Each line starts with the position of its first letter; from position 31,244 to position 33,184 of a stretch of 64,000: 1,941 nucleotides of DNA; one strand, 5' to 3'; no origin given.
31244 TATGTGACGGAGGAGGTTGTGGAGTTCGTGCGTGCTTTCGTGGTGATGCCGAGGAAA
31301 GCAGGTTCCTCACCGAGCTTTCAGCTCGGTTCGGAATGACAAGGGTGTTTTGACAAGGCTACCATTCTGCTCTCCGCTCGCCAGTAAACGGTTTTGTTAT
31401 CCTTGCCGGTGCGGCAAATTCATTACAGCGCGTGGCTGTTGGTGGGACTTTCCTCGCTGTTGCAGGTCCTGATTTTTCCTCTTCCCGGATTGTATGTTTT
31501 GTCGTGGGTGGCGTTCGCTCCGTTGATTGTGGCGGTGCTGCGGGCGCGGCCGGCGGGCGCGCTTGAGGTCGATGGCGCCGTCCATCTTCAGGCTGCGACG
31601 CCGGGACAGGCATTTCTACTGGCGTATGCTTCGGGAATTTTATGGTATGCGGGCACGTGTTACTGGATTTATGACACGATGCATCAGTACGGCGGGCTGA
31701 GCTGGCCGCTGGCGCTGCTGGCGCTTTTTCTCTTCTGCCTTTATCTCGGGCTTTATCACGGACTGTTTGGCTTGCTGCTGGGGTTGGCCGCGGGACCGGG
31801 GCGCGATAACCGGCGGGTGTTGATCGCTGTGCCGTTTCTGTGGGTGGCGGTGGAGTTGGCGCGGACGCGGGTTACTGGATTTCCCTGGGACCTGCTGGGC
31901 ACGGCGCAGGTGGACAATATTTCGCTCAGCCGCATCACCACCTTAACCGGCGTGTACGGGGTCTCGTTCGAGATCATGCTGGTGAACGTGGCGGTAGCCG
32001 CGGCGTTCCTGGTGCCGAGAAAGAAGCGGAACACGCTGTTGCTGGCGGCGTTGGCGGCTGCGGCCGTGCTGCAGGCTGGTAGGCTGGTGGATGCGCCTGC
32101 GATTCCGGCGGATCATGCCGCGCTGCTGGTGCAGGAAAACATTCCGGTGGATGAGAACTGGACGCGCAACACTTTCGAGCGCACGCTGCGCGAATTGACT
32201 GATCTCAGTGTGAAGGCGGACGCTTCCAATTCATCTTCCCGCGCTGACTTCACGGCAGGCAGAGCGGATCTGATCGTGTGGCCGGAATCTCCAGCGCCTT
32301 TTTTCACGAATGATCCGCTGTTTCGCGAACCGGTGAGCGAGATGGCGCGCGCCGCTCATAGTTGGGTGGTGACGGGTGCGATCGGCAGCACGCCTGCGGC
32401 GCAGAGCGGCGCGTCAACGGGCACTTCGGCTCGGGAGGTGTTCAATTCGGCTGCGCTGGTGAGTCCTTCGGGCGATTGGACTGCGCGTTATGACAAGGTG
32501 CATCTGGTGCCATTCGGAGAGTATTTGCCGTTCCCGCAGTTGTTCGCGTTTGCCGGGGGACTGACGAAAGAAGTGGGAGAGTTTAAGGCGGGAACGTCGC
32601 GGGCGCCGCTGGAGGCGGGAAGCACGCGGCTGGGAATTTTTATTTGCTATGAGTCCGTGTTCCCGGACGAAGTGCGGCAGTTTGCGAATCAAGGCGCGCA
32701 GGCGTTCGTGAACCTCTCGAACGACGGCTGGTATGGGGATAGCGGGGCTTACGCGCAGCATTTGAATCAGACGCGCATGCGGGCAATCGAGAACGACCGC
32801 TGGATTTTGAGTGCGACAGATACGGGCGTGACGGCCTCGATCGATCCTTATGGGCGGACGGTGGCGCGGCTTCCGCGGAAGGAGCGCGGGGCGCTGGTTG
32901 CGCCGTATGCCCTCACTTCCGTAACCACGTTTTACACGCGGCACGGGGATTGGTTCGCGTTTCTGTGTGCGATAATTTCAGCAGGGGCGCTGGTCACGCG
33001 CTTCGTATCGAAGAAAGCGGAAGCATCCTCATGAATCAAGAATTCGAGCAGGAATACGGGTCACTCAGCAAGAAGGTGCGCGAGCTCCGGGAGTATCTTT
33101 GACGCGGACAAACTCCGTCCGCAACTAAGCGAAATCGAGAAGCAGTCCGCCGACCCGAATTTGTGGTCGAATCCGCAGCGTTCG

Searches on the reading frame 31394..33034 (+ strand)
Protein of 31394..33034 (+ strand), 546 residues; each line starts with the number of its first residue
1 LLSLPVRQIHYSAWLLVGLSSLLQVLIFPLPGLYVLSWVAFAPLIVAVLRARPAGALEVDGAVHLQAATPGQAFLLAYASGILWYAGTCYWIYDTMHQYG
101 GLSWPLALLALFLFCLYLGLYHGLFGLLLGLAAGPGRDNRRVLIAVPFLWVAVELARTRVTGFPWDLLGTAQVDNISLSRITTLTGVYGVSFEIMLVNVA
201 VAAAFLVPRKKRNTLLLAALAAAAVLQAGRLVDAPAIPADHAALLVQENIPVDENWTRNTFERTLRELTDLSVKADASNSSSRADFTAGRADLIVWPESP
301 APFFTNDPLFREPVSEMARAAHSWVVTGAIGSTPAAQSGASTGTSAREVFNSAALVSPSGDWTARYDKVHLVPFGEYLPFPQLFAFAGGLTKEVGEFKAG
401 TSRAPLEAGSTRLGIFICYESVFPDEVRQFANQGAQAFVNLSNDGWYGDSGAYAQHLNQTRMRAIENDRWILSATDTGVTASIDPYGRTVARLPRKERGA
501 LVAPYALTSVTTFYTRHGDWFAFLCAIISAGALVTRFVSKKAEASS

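Call 89: search_protein_families(library=pfam, proteins=[window:31394-33034:+], max_evalue=0.001)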
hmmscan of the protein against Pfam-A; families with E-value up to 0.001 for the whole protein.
window:31394-33034:+ (546 aa): 2 families
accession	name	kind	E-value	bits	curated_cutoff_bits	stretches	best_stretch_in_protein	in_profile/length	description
PF20154.4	LNT_N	-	1.2e-32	113.8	27.1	1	20-200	1-159/159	Apolipoprotein N-acyltransferase N-terminal domain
PF00795.27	CN_hydrolase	-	4.6e-32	111.8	23.2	1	290-510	32-251/256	Carbon-nitrogen hydrolase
